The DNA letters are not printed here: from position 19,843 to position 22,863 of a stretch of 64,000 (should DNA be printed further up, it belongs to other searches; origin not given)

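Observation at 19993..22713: Orphan TPS-domain (TpsA/FHA-like) exoprotein with no TpsB partner in the window, divergent from the toxin cassette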

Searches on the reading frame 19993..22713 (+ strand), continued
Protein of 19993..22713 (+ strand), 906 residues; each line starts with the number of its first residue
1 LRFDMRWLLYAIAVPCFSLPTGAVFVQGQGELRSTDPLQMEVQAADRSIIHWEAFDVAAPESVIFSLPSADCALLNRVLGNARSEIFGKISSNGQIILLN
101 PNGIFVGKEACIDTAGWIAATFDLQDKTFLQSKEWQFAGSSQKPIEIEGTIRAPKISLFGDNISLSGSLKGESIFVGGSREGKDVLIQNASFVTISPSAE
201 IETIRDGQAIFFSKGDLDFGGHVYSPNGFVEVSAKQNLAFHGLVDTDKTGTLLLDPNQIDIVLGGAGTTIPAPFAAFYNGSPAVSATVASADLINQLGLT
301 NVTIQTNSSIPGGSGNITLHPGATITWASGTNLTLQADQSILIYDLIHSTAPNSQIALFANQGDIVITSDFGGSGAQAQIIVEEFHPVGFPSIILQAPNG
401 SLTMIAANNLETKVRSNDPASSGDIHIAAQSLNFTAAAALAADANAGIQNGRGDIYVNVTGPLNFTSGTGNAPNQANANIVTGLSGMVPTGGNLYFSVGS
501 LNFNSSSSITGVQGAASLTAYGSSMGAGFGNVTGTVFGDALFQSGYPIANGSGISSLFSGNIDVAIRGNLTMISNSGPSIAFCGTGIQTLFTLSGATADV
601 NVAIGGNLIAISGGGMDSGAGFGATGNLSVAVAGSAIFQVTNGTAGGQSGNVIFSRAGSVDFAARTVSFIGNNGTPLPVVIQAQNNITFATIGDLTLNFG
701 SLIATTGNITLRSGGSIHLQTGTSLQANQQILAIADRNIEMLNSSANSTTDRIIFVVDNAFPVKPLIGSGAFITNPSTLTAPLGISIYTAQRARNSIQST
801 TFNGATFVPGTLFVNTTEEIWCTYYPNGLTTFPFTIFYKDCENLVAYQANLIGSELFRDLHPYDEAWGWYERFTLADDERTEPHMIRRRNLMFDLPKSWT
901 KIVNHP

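Call 23: find_encoding_contigs(protein=P0006, flank=10000, max_places=2)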
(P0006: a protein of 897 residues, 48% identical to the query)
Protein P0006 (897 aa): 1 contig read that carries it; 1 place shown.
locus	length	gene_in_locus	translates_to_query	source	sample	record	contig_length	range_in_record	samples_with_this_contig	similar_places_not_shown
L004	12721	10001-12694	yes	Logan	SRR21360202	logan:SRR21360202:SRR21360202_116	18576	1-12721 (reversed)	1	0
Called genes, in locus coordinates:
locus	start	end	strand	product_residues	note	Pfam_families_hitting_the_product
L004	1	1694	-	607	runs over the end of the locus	PF01134:GIDA, PF07992:Pyr_redox_2 (faint), PF12831:FAD_oxidored, PF21680:GIDA_C_1st, PF13932:SAM_GIDA_C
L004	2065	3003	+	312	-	-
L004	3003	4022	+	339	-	PF12141:BMT (weak)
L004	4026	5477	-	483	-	PF00772:DnaB, PF03796:DnaB_C, PF13481:AAA_25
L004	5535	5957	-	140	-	-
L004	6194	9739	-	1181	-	PF05860:TPS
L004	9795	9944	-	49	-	-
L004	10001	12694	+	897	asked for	PF05860:TPS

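Call 24: list_cluster_members(proteins=[P0001, P0015, P0032])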
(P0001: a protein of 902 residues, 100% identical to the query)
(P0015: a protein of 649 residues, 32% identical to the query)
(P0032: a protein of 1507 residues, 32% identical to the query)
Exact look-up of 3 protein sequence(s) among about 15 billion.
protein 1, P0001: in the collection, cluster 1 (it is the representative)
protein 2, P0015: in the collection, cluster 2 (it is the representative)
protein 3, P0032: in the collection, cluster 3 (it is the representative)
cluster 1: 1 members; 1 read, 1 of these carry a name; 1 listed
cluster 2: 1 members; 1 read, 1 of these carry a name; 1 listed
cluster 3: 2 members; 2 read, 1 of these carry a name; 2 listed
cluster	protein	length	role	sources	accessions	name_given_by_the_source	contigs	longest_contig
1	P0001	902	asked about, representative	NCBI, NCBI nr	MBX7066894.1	MAG: filamentous hemagglutinin N-terminal domain-containing protein [Parachlamydiales ... | filamentous hemagglutinin N-terminal domain-containing protein [Parachlamydiales ...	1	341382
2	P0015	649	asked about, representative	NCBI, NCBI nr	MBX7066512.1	MAG: filamentous hemagglutinin N-terminal domain-containing protein [Parachlamydiales ... | filamentous hemagglutinin N-terminal domain-containing protein [Parachlamydiales ...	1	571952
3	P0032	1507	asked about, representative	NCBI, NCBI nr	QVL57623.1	MAG: filamentous hemagglutinin N-terminal domain-containing protein [Simkaniaceae ...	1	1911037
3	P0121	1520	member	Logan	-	-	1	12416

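Call 25: find_homologous_proteins(query=L003:8291-9919:+, max_evalue=0.00001)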
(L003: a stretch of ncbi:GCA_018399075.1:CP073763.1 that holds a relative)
Query L003:8291-9919:+ (543 aa): 438 proteins with E <= 0.00001 among 7922 candidates; the best 120 are listed.
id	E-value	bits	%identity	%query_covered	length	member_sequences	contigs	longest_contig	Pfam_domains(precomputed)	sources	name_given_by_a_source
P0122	0.0e+0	1257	100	100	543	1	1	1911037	PF08479.17,PF07244.21,PF03865.20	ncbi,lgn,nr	ncbi:MAG: ShlB/FhaC/HecB family hemolysin secretion/activation protein [Simkaniaceae bacterium]|nr:M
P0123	0.0e+0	1061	83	100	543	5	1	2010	PF08479.17,PF07244.21,PF03865.20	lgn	-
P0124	4.2e-297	1004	77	100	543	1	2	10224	PF07244.21,PF03865.20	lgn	-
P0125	1.9e-263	893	68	100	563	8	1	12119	PF07244.21,PF03865.20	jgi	jgi:hemolysin activation/secretion protein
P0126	2.7e-252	856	67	99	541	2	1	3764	PF08479.17,PF07244.21,PF03865.20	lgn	-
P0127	3.7e-250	849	67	95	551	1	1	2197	PF07244.21,PF03865.20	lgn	-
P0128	4.5e-213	727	58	100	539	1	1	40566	PF07244.21,PF03865.20,PF01103.30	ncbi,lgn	-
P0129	6.2e-200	683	54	99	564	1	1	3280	PF08479.17,PF07244.21,PF03865.20,PF01103.30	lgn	-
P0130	3.2e-192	658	54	95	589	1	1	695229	PF07244.21,PF03865.20,PF01103.30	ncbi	-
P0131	5.1e-191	654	54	95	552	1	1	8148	PF07244.21,PF03865.20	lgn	-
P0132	1.5e-190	652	54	96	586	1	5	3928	PF08479.17,PF03865.20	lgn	-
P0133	4.4e-190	651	53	99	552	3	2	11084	PF08479.17,PF07244.21,PF03865.20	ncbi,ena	-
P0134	1.1e-189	650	54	95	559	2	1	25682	PF03865.20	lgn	-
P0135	5.5e-188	644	53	95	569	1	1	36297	PF08479.17,PF07244.21,PF03865.20,PF01103.30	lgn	-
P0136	4.7e-182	624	51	99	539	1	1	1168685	PF08479.17,PF03865.20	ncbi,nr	ncbi:MAG: ShlB/FhaC/HecB family hemolysin secretion/activation protein [Simkaniaceae bacterium]|nr:S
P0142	2.1e-155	536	46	95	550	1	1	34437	PF03865.20,PF01103.30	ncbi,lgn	ncbi:MAG: ShlB/FhaC/HecB family hemolysin secretion/activation protein [Chlamydiota bacterium]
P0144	3.1e-141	490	45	95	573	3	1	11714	PF08479.17,PF03865.20,PF01103.30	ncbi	-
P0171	3.7e-112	394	40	95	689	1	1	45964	PF08479.17,PF03865.20,PF01103.30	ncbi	-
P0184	2.0e-107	378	38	92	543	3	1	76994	PF08479.17,PF03865.20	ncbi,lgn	-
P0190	8.7e-106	373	39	91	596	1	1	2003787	PF03865.20,PF01103.30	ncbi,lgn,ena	-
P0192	1.9e-105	372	39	94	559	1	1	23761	PF08479.17,PF03865.20,PF01103.30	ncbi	-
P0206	3.6e-101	357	39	94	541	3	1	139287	PF08479.17,PF03865.20,PF01103.30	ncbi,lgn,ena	-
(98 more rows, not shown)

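Call 26: list_cluster_members(proteins=[P0130, P0206, P0184, P0128, P0171, P0142, P0190, P0192, P0133, P0144])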
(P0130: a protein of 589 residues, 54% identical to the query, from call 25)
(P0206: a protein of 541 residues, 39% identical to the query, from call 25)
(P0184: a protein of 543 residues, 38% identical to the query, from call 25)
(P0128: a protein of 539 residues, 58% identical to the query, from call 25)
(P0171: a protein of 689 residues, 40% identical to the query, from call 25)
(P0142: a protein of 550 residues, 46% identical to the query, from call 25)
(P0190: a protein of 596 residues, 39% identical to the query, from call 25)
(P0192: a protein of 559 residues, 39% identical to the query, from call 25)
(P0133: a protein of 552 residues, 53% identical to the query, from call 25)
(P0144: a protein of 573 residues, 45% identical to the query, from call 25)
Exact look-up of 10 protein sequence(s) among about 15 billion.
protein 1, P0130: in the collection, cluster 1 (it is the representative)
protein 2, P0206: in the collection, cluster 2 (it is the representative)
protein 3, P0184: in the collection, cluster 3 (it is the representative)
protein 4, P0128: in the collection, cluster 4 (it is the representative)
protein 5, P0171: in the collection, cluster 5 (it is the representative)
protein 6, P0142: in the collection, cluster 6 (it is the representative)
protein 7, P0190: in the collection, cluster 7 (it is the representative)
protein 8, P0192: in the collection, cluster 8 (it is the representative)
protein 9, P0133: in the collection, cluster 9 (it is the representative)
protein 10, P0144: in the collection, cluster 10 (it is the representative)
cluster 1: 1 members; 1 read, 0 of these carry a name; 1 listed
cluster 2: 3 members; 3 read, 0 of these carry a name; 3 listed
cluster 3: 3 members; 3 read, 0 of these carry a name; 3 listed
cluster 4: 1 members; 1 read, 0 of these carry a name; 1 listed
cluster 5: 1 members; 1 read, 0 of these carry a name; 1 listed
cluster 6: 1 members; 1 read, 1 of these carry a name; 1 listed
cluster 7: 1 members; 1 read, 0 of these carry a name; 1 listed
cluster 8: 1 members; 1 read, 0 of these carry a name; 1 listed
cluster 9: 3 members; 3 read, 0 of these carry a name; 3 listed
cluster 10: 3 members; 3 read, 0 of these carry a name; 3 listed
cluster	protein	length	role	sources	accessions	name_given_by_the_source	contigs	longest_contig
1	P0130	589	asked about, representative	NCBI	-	-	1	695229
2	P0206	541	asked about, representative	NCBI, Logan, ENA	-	-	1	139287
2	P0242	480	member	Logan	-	-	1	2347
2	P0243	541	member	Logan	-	-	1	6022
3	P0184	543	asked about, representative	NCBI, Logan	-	-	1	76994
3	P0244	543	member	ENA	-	-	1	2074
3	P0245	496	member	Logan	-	-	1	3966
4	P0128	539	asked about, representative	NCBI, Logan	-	-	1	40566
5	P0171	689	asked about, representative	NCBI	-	-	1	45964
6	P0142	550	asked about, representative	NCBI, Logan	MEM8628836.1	MAG: ShlB/FhaC/HecB family hemolysin secretion/activation protein [Chlamydiota bacterium]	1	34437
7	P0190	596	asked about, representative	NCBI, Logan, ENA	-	-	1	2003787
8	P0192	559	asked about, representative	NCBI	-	-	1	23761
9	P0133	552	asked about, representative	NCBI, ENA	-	-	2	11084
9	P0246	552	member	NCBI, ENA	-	-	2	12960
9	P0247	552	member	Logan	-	-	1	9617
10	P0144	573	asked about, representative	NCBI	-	-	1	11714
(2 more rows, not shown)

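Call 42: predict_structure(alignment_id=A1)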
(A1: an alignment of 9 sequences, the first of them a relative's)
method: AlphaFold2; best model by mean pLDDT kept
length: 902 residues; sequences in the alignment: 9
mean_pLDDT: 79.4   pTM: 0.64
mean pLDDT of the five models: 79.4, 77.1, 75.0, 74.8, 69.9
residues with pLDDT >= 90: 415; 70-90: 271; 50-70: 84; < 50: 132
segments of 3 or more residues with pLDDT < 50: 1-13, 245-250, 262-279, 575-577, 758-760, 806-828, 837-902
pLDDT, mean of each block of 10 residues (from residue 1): 40 70 87 87 92 92 93 92 95 94 95 91 81 79 96 92 95 77 80 92 89 86 82 70 52 76 37 40 79 81 68 90 90 94 91 95 87 90 86 96 94 89 97 90 93 97 84 92 88 97 69 90 85 96 73 92 96 58 81 91 91 78 96 83 71 96 89 87 97 94 96 92 96 91 92 65 73 87 71 82 56 30 38 51 39 37 30 36 33 28 34
secondary structure, 60 per line:
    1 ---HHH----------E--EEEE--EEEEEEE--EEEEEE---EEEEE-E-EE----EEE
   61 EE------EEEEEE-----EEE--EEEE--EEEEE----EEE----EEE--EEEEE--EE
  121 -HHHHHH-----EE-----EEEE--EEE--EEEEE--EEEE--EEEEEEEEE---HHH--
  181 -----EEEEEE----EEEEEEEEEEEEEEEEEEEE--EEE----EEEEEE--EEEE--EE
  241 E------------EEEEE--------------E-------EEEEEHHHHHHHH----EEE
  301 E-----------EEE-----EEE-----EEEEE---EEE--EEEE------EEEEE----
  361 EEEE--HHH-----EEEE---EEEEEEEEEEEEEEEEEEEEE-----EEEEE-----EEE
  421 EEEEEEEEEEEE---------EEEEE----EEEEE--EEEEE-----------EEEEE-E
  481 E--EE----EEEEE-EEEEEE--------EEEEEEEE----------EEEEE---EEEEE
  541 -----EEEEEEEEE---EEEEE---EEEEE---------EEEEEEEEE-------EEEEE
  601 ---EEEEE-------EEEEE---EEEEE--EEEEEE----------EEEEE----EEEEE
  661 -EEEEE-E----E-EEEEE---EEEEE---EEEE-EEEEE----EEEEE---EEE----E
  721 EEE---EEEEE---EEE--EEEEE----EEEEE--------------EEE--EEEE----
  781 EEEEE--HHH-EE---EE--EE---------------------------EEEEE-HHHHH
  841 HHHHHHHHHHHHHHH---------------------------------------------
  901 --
elements in order (helices of 4 or more, strands of 3 or more residues): E20-23 E26-32 E35-40 E44-48 E58-62 E69-74 E80-82 E85-88 E91-95 E100-102 E107-109 E112-116 H122-127 E140-143 E146-148 E151-155 E158-161 E164-172 E186-191 E196-215 E218-220 E225-230 E233-236 E239-241 E254-258 E281-285 H286-293 E298-301 E313-315 E321-323 E329-333 E337-339 E342-345 E352-356 E361-364 E375-378 E382-402 E408-412 E418-432 E442-446 E451-455 E458-462 E474-478 E490-494 E496-501 E510-517 E528-532 E536-540 E546-554 E558-562 E566-570 E580-588 E596-600 E604-608 E616-620 E624-628 E631-636 E647-651 E656-660 E662-666 E675-679 E683-687 E691-694 E696-700 E705-709 E713-715 E720-723 E727-731 E735-737 E740-744 E749-753 E768-770 E773-776 E781-785 E830-834 H836-855

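Call 58: fold_search(model_id=the predicted structure, library=pdb)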
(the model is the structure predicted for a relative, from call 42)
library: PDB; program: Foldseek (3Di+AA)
matches with E <= 10: 58; with E <= 0.001: 9
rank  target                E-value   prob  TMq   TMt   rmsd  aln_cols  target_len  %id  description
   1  8vbb_A                1.8e-18  1.00  0.23  0.21  17.3      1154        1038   17  The secreted adhesin EtpA of Enterotoxigenic Escherichia coli in complex with the mouse mAb 1G05 (released 2024-09-04)
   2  4rt6_A                8.0e-10  1.00  0.16  0.18  18.0      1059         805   10  Structure of a complex between hemopexin and hemopexin binding protein (released 2016-05-18)
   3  8cpk_A                3.9e-09  1.00  0.16  0.36  21.6       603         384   15  Crystal structure of EtpA secretion domain from Enterotoxigenic Escherichia coli (released 2024-01-10)
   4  2odl                  4.3e-09  1.00  0.18  0.41  18.4       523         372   16  Crystal structure of the HMW1 secretion domain from Haemophilus influenzae (released 2007-08-21)
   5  8cpk_B                8.7e-09  1.00  0.16  0.37  21.3       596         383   15  Crystal structure of EtpA secretion domain from Enterotoxigenic Escherichia coli (released 2024-01-10)
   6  4rm6                  3.2e-08  1.00  0.18  0.20  19.1      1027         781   12  Crystal structure of Hemopexin Binding Protein (released 2016-05-18)
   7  4i84_B                1.6e-07  1.00  0.15  0.44  15.0       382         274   16  The crystal structure of the Haemophilus influenzae HxuA secretion domain involved in the two-partner secretion pathwa (released 2013-11-13)
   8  4i84_A                2.4e-07  1.00  0.14  0.40  15.8       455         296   13  The crystal structure of the Haemophilus influenzae HxuA secretion domain involved in the two-partner secretion pathwa (released 2013-11-13)
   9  5keh                  9.7e-04  1.00  0.18  0.58   6.3       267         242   13  Truncated hemolysin A from P. mirabilis at 2.0 Angstroms resolution crystallized in a high salt condition (released 2017-03-22)
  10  6pyk                  1.6e-03  1.00  0.18  0.57   6.3       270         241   11  P. mirabilis hemolysin A mutant - F80L (released 2020-08-05)
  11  3fy3                  2.1e-03  1.00  0.15  0.47   8.5       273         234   11  Crystal structure of truncated hemolysin A from P. mirabilis (released 2009-06-02)
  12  6q0p                  2.7e-03  1.00  0.14  0.46   8.7       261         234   11  P. mirabilis hemolysin A mutant - Y134S (released 2020-08-05)
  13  4w8r                  2.8e-03  1.00  0.14  0.45   8.8       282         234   11  Crystal structure of hemolysin A Y134F from P. mirabilis at 1.5 Angstroms resolution (released 2015-10-07)
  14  4w8s                  2.9e-03  1.00  0.16  0.53   6.9       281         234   11  Crystal structure of truncated hemolysin A Q125S/Y134S from P. mirabilis at 1.5 Angstroms resolution (released 2015-10-07)
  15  5kf3                  3.7e-03  1.00  0.15  0.47   8.8       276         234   12  Truncated hemolysin A from P. mirabilis Y134A at 2.2 Angstroms resolution (released 2017-03-22)
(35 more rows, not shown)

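Call 62: find_encoding_contigs(protein=P0009, flank=10000, max_places=2)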
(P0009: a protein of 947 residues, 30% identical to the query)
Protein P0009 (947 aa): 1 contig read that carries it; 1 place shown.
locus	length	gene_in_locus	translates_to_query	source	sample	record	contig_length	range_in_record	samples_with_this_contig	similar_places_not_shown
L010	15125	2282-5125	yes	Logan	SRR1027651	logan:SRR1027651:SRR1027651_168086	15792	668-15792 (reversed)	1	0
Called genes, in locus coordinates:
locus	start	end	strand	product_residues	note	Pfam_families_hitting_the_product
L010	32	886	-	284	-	PF01370:Epimerase, PF04321:RmlD_sub_bind, PF07993:NAD_binding_4 (faint), PF02719:Polysacc_synt_2 (weak), PF16363:GDP_Man_Dehyd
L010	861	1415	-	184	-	PF00908:dTDP_sugar_isom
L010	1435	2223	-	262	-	PF02578:Cu-oxidase_4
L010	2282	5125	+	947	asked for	PF05860:TPS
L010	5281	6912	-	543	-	PF07244:POTRA (faint), PF08479:POTRA_2 (faint), PF03865:ShlB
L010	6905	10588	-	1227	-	PF05860:TPS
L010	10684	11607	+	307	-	PF00892:EamA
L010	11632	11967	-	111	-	-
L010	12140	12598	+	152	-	PF02675:AdoMet_dc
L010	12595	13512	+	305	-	PF01755:Glyco_transf_25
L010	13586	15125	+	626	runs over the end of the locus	PF00150:Cellulase (faint)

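Call 63: find_encoding_contigs(protein=P0016, flank=10000, max_places=2)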
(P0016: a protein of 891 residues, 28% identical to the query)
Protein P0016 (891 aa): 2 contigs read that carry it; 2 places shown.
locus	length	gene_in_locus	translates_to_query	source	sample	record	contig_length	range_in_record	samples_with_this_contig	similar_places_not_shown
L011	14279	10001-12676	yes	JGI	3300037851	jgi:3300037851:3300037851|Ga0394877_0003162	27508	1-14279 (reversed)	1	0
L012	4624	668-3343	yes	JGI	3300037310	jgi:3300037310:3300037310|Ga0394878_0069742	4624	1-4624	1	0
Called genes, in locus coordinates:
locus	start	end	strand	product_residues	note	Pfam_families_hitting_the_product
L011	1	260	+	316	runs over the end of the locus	-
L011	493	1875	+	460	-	PF03129:HGTP_anticodon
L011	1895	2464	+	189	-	PF05198:IF3_N, PF00707:IF3_C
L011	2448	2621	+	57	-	PF01632:Ribosomal_L35p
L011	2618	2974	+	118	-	PF00453:Ribosomal_L20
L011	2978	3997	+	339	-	PF02912:Phe_tRNA-synt_N, PF01409:tRNA-synt_2d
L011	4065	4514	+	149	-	-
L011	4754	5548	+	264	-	-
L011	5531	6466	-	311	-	-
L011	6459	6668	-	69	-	-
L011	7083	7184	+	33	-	-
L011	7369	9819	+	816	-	PF03797:Autotransporter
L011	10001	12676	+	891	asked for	PF05860:TPS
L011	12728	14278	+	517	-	?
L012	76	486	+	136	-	-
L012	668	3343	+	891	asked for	PF05860:TPS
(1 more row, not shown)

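Call 64: find_encoding_contigs(protein=P0010, flank=10000, max_places=2)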
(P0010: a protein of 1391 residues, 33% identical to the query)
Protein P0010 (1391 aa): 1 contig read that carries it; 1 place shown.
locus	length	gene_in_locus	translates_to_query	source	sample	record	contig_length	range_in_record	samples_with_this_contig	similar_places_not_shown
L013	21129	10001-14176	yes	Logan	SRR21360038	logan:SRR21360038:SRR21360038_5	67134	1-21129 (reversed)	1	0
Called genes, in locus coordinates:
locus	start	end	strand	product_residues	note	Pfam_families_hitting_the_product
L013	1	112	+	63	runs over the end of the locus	-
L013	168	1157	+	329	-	PF08379:Bact_transglu_N, PF01841:Transglut_core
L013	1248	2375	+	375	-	-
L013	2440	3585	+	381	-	PF05150:Legionella_OMP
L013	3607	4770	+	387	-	PF05150:Legionella_OMP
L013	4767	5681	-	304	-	PF00056:Ldh_1_N, PF02866:Ldh_1_C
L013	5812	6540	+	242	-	PF00702:Hydrolase, PF13419:HAD_2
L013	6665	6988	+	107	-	PF01381:HTH_3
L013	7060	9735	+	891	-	PF01553:Acyltransferase (weak), PF00501:AMP-binding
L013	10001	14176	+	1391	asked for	PF05860:TPS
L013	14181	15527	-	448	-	PF01565:FAD_binding_4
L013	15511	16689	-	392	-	PF02353:CMAS, PF13489:Methyltransf_23, PF01728:FtsJ (weak), PF08241:Methyltransf_11, PF08242:Methyltransf_12, PF13649:Methyltransf_25, PF13847:Methyltransf_31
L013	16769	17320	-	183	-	-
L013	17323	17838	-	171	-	-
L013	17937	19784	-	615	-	-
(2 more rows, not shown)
